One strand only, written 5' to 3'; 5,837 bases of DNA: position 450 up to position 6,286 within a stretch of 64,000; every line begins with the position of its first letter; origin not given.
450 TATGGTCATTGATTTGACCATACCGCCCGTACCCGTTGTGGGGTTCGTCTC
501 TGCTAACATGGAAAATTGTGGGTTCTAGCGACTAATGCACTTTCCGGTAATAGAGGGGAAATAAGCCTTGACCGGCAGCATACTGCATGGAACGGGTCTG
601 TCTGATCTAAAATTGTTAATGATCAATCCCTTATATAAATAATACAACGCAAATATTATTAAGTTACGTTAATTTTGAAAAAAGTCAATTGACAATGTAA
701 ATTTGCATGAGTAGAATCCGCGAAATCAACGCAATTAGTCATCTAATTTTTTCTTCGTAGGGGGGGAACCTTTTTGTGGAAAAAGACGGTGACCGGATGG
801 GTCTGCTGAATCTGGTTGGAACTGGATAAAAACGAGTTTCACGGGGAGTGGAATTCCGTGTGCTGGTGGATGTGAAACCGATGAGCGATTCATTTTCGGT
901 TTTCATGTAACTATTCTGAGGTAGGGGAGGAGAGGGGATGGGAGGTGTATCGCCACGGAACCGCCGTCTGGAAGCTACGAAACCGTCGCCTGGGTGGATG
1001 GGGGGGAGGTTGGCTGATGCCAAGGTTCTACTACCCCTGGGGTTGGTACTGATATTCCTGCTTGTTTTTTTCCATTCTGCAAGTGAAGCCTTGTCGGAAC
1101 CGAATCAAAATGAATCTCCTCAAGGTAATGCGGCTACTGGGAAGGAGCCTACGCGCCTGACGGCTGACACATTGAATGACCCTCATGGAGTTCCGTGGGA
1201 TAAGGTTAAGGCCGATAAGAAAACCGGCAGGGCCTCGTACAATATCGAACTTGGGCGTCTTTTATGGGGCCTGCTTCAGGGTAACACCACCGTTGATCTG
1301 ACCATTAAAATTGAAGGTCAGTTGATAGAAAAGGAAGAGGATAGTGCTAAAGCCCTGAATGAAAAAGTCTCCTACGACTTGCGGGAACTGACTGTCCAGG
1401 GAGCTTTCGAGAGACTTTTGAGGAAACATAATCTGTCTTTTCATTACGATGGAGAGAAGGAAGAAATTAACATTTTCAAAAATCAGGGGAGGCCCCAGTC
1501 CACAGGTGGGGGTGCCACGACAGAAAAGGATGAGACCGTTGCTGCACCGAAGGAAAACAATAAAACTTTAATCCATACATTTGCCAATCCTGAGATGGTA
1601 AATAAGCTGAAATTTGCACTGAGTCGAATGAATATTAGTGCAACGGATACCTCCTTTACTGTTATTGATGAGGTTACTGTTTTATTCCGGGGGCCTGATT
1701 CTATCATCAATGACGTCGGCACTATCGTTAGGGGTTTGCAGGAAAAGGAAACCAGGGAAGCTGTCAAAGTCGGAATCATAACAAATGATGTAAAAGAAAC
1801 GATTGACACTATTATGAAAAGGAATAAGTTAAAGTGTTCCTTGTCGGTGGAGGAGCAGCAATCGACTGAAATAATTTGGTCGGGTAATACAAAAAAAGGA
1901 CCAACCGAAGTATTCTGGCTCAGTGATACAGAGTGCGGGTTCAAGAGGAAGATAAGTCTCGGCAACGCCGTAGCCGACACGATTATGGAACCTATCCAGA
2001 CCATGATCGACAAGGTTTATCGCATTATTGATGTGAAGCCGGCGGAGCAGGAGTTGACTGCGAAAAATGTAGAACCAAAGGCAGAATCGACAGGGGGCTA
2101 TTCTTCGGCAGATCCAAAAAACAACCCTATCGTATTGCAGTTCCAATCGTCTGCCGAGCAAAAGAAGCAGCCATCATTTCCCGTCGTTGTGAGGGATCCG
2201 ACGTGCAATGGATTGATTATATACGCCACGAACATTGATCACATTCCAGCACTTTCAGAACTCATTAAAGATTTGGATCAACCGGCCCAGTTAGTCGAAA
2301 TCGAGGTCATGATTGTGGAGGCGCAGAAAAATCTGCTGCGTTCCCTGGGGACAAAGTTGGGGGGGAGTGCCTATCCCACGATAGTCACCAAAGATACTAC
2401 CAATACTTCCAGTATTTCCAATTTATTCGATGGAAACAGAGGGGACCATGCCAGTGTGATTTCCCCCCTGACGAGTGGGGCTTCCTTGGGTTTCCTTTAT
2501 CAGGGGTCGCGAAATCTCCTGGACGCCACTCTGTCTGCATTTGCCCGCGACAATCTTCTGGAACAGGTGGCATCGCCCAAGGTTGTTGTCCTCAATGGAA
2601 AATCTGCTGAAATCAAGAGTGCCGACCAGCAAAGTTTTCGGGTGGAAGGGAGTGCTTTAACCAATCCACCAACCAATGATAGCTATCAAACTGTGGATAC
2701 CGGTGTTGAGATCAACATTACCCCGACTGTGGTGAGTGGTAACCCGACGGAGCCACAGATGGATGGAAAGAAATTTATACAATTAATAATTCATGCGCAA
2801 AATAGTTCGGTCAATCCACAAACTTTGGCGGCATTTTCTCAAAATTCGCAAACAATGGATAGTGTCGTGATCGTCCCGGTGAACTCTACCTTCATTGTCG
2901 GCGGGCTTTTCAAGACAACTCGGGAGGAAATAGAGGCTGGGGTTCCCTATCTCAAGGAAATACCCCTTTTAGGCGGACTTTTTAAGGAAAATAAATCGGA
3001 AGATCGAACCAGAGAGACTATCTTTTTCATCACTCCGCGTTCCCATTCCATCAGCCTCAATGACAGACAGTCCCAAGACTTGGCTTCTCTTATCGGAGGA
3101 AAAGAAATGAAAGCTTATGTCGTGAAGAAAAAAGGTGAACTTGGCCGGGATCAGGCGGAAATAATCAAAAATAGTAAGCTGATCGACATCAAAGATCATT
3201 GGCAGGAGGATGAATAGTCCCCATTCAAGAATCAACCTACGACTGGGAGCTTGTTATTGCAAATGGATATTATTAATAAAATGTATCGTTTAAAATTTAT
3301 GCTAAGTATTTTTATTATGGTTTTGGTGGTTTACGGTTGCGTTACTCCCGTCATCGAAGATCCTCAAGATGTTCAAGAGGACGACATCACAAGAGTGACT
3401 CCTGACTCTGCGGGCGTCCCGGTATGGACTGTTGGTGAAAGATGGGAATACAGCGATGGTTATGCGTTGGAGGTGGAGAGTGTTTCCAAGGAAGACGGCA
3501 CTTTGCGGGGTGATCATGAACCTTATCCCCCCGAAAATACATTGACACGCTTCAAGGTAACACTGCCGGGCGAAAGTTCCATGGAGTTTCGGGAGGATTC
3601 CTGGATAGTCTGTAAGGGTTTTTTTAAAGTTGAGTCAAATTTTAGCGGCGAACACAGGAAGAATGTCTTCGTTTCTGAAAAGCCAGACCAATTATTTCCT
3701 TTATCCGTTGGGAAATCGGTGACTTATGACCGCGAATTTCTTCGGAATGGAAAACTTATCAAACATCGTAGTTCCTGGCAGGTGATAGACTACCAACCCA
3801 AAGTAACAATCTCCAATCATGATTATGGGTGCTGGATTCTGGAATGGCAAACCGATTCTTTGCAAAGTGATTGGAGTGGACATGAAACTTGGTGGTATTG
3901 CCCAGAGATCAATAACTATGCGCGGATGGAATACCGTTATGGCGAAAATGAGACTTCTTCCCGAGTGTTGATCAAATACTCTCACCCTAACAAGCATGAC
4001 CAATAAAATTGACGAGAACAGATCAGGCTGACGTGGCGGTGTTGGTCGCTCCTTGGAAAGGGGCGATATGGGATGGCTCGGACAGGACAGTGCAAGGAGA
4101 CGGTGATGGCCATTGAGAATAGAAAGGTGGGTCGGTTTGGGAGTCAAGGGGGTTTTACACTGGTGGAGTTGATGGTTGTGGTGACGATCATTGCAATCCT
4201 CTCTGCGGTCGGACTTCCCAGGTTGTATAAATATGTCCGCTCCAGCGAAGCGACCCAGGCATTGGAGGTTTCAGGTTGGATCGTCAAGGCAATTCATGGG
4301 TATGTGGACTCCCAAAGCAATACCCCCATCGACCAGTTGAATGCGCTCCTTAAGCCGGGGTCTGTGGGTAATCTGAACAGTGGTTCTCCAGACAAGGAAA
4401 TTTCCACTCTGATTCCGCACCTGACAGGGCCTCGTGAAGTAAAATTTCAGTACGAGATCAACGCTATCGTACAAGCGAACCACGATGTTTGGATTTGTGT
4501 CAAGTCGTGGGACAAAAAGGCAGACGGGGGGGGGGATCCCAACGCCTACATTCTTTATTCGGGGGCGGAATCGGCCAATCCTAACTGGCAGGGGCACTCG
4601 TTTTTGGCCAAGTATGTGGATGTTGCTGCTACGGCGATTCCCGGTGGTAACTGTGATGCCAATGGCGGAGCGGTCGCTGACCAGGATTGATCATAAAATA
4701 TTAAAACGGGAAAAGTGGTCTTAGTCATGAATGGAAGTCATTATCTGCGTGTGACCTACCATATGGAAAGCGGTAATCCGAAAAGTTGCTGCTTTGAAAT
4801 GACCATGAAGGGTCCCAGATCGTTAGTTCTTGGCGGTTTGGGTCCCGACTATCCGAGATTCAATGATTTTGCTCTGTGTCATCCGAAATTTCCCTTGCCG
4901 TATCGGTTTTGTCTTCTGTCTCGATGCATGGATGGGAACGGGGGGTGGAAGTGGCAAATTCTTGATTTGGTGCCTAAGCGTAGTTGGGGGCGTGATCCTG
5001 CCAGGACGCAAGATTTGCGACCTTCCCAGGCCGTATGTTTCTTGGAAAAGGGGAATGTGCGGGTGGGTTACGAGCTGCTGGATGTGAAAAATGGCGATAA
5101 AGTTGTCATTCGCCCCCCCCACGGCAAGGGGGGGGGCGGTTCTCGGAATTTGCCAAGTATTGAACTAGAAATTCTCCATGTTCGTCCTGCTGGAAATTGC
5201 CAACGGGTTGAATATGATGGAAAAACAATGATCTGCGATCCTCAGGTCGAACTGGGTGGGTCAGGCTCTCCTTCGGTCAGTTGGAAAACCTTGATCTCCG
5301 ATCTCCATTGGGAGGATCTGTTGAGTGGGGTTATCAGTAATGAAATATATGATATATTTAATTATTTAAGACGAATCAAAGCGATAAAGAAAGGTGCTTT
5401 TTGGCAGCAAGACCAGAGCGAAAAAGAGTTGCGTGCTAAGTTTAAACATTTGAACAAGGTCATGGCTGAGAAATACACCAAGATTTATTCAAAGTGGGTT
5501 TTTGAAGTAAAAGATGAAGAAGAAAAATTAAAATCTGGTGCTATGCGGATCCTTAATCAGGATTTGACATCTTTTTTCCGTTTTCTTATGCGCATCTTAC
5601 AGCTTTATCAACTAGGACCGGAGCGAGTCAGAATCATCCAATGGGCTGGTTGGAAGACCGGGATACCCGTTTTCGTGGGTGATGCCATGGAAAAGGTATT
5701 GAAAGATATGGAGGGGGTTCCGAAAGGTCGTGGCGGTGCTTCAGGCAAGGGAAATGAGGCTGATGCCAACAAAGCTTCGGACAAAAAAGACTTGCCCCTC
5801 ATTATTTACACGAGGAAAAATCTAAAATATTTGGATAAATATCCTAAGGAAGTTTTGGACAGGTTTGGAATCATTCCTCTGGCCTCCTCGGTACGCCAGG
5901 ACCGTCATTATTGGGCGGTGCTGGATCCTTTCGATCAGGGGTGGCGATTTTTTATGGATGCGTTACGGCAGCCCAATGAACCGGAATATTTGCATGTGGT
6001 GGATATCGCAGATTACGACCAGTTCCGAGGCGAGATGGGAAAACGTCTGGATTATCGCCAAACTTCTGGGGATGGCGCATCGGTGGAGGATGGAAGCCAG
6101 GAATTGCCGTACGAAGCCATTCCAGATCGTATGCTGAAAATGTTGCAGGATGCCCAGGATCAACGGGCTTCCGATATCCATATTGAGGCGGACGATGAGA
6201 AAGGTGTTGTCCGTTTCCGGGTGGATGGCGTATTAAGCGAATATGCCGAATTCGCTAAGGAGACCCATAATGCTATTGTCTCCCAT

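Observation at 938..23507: Sixteen-gene gap-free array welding a divergent T2SS / type IV filament machine to a cyclase sensor and a protease-MoxR-FGE module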

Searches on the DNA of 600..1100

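Call 98: search_rna_families(source=window, start=600, end=1100, threshold=evalue, max_evalue=1)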
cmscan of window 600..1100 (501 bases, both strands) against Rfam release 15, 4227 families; matches with E-value up to 1: 0.
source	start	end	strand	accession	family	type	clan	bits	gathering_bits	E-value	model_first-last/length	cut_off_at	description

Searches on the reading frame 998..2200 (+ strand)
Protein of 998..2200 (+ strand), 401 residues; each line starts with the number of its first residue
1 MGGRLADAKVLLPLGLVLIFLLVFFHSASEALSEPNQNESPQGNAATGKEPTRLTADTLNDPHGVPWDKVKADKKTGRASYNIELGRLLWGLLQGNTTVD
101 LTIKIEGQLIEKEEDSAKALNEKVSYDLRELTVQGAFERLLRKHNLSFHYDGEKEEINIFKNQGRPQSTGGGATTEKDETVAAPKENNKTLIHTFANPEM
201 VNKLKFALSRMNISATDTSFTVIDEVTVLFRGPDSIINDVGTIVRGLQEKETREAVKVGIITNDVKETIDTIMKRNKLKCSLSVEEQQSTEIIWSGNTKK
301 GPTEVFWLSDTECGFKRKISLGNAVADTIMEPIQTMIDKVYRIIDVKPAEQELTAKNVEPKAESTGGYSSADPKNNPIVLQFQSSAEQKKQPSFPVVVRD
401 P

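Call 37: search_protein_families(library=pfam, proteins=[window:998-2200:+], max_evalue=5)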
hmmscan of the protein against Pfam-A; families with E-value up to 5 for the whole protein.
window:998-2200:+ (401 aa): 1 family
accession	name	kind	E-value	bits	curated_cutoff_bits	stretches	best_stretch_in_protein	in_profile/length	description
PF07660.19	STN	-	0.0071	16.6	28.4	1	119-152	9-43/52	Secretin and TonB N terminus short domain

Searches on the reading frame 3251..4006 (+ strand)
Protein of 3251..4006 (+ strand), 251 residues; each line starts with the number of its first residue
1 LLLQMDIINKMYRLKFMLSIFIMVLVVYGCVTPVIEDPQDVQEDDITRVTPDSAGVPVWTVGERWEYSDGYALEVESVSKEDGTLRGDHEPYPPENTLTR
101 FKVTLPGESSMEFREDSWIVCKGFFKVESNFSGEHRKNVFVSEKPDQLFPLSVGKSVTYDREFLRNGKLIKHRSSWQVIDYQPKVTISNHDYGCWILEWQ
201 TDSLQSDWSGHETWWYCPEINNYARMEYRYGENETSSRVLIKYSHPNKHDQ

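Call 3: search_protein_families(library=pfam, proteins=[window:3251-4006:+], max_evalue=0.01)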
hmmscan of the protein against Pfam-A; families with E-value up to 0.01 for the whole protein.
window:3251-4006:+ (251 aa): 0 families

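Call 11: search_protein_families(library=ncbifam, proteins=[window:3263-4006:+], max_evalue=0.01)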
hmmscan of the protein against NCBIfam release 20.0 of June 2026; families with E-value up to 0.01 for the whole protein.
window:3263-4006:+ (247 aa): 0 families

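Call 13: search_protein_families(library=padloc, proteins=[window:3263-4006:+], max_evalue=0.01)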
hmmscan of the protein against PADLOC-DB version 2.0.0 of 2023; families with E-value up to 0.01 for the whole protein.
window:3263-4006:+ (247 aa): 0 families

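Call 37: search_protein_families(library=pfam, proteins=[window:3263-4006:+], max_evalue=5)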
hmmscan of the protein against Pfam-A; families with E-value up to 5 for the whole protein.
window:3263-4006:+ (247 aa): 0 families

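Call 56: search_solved_structures(query=A7, max_evalue=5, show_alignments=1)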
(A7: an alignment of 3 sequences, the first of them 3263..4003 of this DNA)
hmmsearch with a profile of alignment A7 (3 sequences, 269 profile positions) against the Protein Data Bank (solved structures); distinct sequences matched with E-value up to 5: 0.

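Call 109: search_dna_similar(query=window:3263-4003:+, collection=plasmids, mode=protein, max_evalue=0.001, max_rows=10)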
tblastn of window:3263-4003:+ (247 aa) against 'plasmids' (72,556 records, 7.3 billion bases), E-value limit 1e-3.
No match.

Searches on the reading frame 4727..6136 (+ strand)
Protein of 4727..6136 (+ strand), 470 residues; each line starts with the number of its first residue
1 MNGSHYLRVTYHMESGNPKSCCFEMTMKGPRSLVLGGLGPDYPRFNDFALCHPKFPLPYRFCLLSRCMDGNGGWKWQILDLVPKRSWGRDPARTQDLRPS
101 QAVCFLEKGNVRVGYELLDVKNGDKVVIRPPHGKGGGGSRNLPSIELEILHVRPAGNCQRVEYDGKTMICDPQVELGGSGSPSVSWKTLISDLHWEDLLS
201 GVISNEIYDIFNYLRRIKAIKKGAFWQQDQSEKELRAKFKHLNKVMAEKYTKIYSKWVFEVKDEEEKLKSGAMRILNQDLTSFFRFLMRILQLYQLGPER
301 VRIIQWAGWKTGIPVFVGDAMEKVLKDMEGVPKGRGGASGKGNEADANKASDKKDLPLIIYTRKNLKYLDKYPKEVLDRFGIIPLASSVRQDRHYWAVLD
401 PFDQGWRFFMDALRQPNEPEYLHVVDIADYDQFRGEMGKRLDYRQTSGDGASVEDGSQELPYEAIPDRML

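Call 37: search_protein_families(library=pfam, proteins=[window:4727-6136:+], max_evalue=5)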
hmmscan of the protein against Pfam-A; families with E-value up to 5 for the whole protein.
seq(470 aa): 1 family
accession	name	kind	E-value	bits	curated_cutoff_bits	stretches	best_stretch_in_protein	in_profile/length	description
PF08385.17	DHC_N1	-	0.071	12.2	28.3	1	217-275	398-458/562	Dynein heavy chain, N-terminal region 1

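Call 53: search_solved_structures(query=A4, max_evalue=5, show_alignments=2)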
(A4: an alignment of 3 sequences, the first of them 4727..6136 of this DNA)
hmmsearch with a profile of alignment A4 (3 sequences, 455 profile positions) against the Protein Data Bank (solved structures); distinct sequences matched with E-value up to 5: 0.
